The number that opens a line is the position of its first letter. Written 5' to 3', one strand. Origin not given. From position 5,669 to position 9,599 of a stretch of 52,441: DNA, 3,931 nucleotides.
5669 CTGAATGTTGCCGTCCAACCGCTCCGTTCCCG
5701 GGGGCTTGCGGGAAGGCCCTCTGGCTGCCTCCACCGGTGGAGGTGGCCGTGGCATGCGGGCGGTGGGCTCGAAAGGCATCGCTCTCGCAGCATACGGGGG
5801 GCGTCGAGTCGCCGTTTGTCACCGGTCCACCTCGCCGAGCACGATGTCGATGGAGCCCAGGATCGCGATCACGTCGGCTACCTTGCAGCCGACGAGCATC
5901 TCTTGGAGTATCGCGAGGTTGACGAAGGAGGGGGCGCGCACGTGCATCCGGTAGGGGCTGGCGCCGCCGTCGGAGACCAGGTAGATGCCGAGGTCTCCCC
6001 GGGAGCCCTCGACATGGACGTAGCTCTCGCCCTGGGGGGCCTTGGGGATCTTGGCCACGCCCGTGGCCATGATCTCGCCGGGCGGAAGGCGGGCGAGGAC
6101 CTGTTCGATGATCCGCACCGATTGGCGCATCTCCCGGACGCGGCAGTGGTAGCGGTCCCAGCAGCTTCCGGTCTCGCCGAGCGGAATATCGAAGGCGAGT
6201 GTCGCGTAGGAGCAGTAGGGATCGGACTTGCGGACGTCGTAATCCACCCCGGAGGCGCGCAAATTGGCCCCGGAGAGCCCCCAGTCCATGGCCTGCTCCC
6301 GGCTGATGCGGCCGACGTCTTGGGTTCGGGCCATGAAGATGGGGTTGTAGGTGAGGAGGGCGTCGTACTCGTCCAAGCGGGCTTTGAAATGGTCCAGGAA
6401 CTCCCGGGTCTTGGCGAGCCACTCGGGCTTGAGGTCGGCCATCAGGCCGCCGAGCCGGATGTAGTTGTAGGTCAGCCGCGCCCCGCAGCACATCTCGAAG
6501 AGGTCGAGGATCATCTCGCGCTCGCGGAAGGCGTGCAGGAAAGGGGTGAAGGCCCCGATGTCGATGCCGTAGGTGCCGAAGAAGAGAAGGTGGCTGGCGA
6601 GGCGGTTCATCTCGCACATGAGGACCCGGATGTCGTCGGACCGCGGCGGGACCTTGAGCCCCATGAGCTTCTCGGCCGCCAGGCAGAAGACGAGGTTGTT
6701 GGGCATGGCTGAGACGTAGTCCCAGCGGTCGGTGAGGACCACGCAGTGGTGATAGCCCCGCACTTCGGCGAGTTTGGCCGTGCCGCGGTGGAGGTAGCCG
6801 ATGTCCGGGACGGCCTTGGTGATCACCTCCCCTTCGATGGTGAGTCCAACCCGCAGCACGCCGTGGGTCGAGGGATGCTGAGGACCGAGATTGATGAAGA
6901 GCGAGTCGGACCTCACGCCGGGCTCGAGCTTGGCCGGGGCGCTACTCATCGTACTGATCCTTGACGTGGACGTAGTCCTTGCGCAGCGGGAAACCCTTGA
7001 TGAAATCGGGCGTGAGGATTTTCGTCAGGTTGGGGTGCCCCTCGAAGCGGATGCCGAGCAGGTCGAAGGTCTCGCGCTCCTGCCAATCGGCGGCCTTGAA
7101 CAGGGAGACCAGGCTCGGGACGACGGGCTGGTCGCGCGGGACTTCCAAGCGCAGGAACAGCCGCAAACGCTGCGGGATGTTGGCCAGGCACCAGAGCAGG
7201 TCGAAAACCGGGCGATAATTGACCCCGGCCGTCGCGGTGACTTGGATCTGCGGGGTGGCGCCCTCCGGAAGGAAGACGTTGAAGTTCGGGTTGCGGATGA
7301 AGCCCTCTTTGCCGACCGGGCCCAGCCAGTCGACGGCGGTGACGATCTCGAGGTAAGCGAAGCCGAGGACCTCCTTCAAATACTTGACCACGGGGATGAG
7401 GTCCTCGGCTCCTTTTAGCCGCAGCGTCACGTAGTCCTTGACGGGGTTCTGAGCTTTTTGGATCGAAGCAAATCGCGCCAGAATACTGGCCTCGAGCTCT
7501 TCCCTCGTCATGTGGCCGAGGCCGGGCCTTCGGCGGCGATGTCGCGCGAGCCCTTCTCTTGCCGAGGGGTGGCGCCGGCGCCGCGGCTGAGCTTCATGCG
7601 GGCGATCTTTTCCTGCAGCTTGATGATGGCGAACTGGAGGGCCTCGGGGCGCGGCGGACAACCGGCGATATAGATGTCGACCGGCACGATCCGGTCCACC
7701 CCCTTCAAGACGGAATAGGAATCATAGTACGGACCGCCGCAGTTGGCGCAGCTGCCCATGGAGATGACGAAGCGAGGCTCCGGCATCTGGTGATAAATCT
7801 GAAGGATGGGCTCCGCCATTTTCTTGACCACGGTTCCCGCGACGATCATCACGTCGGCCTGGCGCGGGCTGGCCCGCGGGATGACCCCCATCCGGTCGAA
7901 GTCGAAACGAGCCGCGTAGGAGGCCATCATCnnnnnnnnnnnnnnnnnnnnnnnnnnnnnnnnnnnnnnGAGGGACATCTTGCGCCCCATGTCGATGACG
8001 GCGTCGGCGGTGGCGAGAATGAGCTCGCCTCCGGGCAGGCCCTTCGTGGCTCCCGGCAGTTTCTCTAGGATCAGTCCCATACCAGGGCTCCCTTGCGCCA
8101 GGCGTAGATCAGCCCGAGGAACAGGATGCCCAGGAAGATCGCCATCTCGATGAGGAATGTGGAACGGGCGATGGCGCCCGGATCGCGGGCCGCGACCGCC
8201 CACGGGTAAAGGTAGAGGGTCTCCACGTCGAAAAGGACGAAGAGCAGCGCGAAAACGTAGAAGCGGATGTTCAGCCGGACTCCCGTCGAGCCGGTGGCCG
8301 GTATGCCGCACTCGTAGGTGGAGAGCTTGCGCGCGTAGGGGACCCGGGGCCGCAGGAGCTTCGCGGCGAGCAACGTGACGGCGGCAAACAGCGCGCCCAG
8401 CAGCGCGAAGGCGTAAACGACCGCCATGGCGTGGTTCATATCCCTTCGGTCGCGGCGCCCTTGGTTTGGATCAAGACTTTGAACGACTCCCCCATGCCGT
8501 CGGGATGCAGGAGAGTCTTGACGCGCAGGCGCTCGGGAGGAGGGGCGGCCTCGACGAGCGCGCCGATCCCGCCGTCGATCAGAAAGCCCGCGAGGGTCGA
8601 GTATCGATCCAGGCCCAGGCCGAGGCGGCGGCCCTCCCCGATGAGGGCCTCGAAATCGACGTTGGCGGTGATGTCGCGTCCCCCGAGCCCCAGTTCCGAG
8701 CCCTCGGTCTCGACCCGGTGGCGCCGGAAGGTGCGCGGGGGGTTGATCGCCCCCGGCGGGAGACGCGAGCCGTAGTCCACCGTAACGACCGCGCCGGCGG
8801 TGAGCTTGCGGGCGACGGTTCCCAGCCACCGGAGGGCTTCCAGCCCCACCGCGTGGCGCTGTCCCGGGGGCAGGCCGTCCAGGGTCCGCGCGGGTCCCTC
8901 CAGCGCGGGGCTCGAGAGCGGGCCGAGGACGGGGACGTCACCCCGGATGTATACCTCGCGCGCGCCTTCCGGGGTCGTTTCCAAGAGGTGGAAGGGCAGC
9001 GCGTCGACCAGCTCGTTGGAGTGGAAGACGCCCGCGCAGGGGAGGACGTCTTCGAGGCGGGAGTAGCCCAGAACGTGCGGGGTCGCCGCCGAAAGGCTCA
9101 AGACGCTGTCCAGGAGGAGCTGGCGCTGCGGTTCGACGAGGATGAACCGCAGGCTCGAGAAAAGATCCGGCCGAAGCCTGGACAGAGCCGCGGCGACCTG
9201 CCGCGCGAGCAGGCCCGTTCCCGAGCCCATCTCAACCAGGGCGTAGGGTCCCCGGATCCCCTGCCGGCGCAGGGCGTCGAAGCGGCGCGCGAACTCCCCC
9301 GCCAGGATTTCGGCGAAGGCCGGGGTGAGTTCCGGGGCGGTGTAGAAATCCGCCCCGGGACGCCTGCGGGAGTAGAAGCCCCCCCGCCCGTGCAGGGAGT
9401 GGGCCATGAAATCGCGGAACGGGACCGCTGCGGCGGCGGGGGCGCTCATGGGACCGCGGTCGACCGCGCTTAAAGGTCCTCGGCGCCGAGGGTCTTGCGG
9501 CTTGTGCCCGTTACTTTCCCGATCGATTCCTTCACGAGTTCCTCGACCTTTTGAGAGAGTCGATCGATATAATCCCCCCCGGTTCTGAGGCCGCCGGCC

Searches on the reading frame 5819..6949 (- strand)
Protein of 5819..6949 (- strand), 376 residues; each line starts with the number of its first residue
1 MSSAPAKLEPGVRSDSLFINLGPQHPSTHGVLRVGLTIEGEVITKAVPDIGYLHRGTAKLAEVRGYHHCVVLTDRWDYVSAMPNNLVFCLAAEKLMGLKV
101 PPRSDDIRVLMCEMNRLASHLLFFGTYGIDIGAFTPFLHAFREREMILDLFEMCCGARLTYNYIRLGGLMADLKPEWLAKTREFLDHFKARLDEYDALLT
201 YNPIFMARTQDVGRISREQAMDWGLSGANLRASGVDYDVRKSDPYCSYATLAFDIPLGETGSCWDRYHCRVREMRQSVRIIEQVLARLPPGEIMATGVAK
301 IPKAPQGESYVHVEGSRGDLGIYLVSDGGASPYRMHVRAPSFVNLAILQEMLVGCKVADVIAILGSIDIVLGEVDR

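Call 55: search_protein_families(library=pfam, proteins=[window:5819-6949:-], max_evalue=0.001)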
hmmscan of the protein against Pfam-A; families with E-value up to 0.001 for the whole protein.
window:5819-6949:- (376 aa): 1 family
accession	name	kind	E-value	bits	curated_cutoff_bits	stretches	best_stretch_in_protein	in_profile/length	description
PF00346.24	Complex1_49kDa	-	9e-101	336.9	24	2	130-297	1-168/271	Respiratory-chain NADH dehydrogenase, 49 Kd subunit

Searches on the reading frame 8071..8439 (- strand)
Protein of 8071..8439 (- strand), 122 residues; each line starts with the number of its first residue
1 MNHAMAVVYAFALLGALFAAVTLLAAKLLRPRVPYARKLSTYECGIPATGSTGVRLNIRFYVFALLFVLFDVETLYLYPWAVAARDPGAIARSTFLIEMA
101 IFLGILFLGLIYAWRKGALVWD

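Call 55: search_protein_families(library=pfam, proteins=[window:8071-8439:-], max_evalue=0.001)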
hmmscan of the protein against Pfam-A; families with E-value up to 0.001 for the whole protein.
window:8071-8439:- (122 aa): 1 family
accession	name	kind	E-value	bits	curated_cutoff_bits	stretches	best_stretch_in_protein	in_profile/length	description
PF00507.24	Oxidored_q4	-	7.3e-35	119.6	23.3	1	20-121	2-99/99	NADH-ubiquinone/plastoquinone oxidoreductase, chain 3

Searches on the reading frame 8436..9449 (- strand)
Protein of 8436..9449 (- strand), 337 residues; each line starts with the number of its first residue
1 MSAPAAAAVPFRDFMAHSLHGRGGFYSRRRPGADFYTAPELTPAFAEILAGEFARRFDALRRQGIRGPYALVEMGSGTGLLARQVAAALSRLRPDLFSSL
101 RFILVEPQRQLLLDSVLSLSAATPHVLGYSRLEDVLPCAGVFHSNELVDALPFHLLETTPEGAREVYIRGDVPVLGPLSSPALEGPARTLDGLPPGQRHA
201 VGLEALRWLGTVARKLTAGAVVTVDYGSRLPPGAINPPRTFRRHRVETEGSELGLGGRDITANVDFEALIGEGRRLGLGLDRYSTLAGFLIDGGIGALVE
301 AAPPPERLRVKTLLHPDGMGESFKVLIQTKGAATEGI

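Call 3: search_protein_families(library=pfam, proteins=[window:8436-9449:-], max_evalue=1)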
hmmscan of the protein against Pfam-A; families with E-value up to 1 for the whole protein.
window:8436-9449:- (337 aa): 1 family
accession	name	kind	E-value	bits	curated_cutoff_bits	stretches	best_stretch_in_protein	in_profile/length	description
PF02636.23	Methyltransf_28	-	2.2e-27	96.5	23.3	1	49-273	2-237/249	Putative S-adenosyl-L-methionine-dependent methyltransferase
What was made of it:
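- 8436..9449 (-): Methyltransf_28 (PF02636) methyltransferase, the conserved downstream neighbour. Its stop overlaps the nuoA start at 8439-8436. Call 3 (E 2.2e-27).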
